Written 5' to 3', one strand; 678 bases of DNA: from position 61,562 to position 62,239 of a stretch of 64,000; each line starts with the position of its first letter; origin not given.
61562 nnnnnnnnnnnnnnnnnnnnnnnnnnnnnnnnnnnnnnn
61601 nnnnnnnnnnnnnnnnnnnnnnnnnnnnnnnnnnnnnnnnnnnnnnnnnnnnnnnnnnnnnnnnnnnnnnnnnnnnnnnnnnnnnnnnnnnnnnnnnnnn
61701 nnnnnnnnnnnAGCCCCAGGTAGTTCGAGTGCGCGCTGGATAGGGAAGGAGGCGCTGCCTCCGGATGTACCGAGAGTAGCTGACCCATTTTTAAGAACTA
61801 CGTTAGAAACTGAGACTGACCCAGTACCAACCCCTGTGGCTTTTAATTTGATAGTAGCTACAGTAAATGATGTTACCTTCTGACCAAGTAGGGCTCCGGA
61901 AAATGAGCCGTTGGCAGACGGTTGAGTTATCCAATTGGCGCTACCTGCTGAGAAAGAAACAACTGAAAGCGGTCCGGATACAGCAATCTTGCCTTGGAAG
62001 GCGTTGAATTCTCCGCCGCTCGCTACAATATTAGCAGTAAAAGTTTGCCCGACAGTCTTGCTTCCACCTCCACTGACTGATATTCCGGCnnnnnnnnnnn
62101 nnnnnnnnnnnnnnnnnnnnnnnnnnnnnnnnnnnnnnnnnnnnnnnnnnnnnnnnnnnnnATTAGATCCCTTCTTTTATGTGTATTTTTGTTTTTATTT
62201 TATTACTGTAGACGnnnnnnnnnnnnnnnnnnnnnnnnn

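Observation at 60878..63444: Adjacent cohesin-like and dockerin-like surface proteins suggest a cellulosome-style protein-protein docking pair in a small genome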

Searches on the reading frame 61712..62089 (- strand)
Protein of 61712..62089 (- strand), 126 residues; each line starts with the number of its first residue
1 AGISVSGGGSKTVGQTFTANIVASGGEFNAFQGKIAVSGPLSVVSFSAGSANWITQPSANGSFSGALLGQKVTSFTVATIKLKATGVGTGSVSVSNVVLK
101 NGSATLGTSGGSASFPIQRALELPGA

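Call 25: predict_structure(alignment_id=A2)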
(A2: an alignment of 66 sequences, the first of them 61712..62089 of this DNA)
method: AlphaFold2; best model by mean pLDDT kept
length: 126 residues; sequences in the alignment: 66
mean_pLDDT: 89.1   pTM: 0.76
mean pLDDT of the five models: 89.1, 87.0, 86.1, 81.5, 75.0
residues with pLDDT >= 90: 89; 70-90: 32; 50-70: 4; < 50: 1
segments of 3 or more residues with pLDDT < 50: none
pLDDT, mean of each block of 10 residues (from residue 1): 84 92 90 93 93 91 91 92 92 92 88 89 60
secondary structure, 60 per line:
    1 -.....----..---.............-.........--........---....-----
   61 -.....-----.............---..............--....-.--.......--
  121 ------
elements in order: E2-6 E16-28 E30-38 E41-48 E52-55 E62-66 E72-84 E88-101 E104-107 E112-118
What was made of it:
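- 61712..62089 (-): B N-terminal cohesin-like beta-sandwich (residues 25-150). AlphaFold pLDDT 89.1 with 10 strands (call 25).
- On Cohesin (Pfam PF00963): Model pLDDT 89.1, all-beta (call 25).
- The N-domain model has pLDDT 89.1 (call 25).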

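Call 29: fold_search(model_id=the predicted structure, library=pdb)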
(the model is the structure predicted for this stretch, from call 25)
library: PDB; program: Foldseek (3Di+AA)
matches with E <= 10: 1988; with E <= 0.001: 13
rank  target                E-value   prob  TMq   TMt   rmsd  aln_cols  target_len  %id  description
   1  2xdh                  8.7e-07  1.00  0.70  0.65   3.7       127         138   11  Non-cellulosomal cohesin from the hyperthermophilic archaeon Archaeoglobus fulgidus (released 2010-05-26)
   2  2vo8                  1.4e-06  1.00  0.67  0.63   5.4       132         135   11  Cohesin module from Clostridium perfringens ATCC13124 family 33 glycoside hydrolase. (released 2008-09-02)
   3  5n5p_C                1.6e-06  1.00  0.65  0.61   3.7       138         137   14  Crystal structure of Ruminococcus flavefaciens' type III complex containing the fifth cohesin from scaffoldin B and th (released 2018-02-28)
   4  5n5p_A                1.7e-06  1.00  0.67  0.62   3.6       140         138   14  Crystal structure of Ruminococcus flavefaciens' type III complex containing the fifth cohesin from scaffoldin B and th (released 2018-02-28)
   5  9ifr                  1.2e-05  1.00  0.59  0.60   4.4       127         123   16  CLIPPER domain from the Gram-negative fibrillar adhesin "B9T28_05395 (released 2025-11-26)
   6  3l8q_A                6.0e-05  1.00  0.60  0.25   7.7       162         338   15  Structure analysis of the type II cohesin dyad from the adaptor ScaA scaffoldin of Acetivibrio cellulolyticus (released 2010-05-05)
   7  5m2o_A                6.6e-05  1.00  0.63  0.59   4.0       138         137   15  R. flavefaciens' third ScaB cohesin in complex with a group 1 dockerin (released 2017-07-05)
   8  3l8q_C                7.4e-05  1.00  0.57  0.24   7.9       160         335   16  Structure analysis of the type II cohesin dyad from the adaptor ScaA scaffoldin of Acetivibrio cellulolyticus (released 2010-05-05)
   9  5aoz                  1.3e-04  1.00  0.59  0.54   4.2       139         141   14  High resolution SeMet structure of the third cohesin from Ruminococcus flavefaciens scaffoldin protein, ScaB (released 2016-09-28)
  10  4lee_A                3.5e-04  1.00  0.60  0.28   4.9       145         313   12  Structure of the Als3 adhesin from Candida albicans, residues 1-313 (mature sequence), triple mutant in the binding ca (released 2014-05-14)
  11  7usl_A                4.2e-04  1.00  0.49  0.11   5.5       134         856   14  Integrin alphaM/beta2 ectodomain in complex with adenylate cyclase toxin RTX751 and M1F5 Fab (released 2022-08-17)
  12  7usm_A                5.8e-04  1.00  0.52  0.11   5.3       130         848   15  Integrin alphaM/beta2 ectodomain (released 2022-08-17)
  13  8heb_E                8.1e-04  1.00  0.45  0.48   8.6       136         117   15  SARS-CoV-2 Spike trimer in complex with RmAb 9H1 Fab in the class 1 conformation (released 2023-04-26)
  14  7wwo_A                1.1e-03  1.00  0.56  0.47   5.1       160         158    9  Dimer form of hypothetical protein TTHA1873 from Thermus thermophilus (released 2022-03-09)
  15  2y7m                  1.6e-03  1.00  0.56  0.27   4.8       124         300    6  Structure of N-terminal domain of Candida albicans als9-2 (Pt derivative) (released 2011-10-05)
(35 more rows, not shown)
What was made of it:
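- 61712..62089 (-): The top Foldseek PDB hits are cohesins (call 29).
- On Cohesin (Pfam PF00963): That is 7 of the top 9 (call 29).
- Closest known: Cell-surface anchoring scaffoldins. Same: The R. flavefaciens ScaB cohesins (5n5p, 5m2o, 5aoz) are among the top structural hits (call 29).
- Foldseek's top four PDB hits, and 7 of the top 9, are cohesins, with TM up to 0.70 (call 29). The CnaA-like CLIPPER domain and the Als adhesins also appear among the Foldseek hits (call 29). Cohesins are the best and most numerous structural matches (call 29).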

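Call 67: search_solved_structures(query=A6, max_evalue=10, show_alignments=0)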
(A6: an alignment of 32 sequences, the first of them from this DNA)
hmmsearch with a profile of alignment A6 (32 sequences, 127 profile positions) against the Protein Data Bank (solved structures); distinct sequences matched with E-value up to 10: 506 (the best 60 are shown).
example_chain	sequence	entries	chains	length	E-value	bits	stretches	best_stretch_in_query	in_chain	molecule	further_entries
5cgy_H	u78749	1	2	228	0.0021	21.4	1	5-93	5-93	Heavy Chain of Fab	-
7y8j_H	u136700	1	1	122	0.0057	20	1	5-93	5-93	heavy chain of 3D1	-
7yd3_H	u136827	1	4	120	0.0061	19.9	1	5-93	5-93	heavy chain of 3D1 scFv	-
7k0x_C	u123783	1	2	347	0.0061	19.9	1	6-32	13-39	T cell receptor mu chain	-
7y0c_A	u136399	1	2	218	0.0077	19.5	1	5-94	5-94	BD55-1403 Fab heavy chain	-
9pzb_N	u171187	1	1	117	0.011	19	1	4-86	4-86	B1K Fab heavy chain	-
4k7p_H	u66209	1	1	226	0.013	18.8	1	6-83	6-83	antibody 10C4 Fab fragment heavy chain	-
6wo4_H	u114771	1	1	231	0.016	18.5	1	6-32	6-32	Fab HC11 heavy chain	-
5f96_H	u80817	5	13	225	0.017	18.4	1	8-30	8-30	HEAVY CHAIN OF ANTIBODY CH235.12 | CH235.12 Fab Heavy Chain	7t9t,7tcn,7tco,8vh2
3mac_H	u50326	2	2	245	0.019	18.3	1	5-32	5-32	Fab8062 | 8062 heavy chain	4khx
4rx4_H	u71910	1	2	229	0.02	18.2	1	4-32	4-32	8ANC134 Heavy chain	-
7djz_A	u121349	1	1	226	0.021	18.1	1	5-33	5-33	MW01 heavy chain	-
5f9o_H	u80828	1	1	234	0.022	18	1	8-30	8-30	CH235.9 Heavy chain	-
6wty_B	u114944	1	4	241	0.024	17.9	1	5-31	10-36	253245 Fab heavy chain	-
4rwy_H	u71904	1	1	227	0.026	17.8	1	4-32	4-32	Antibody 8ANC131 Heavy chain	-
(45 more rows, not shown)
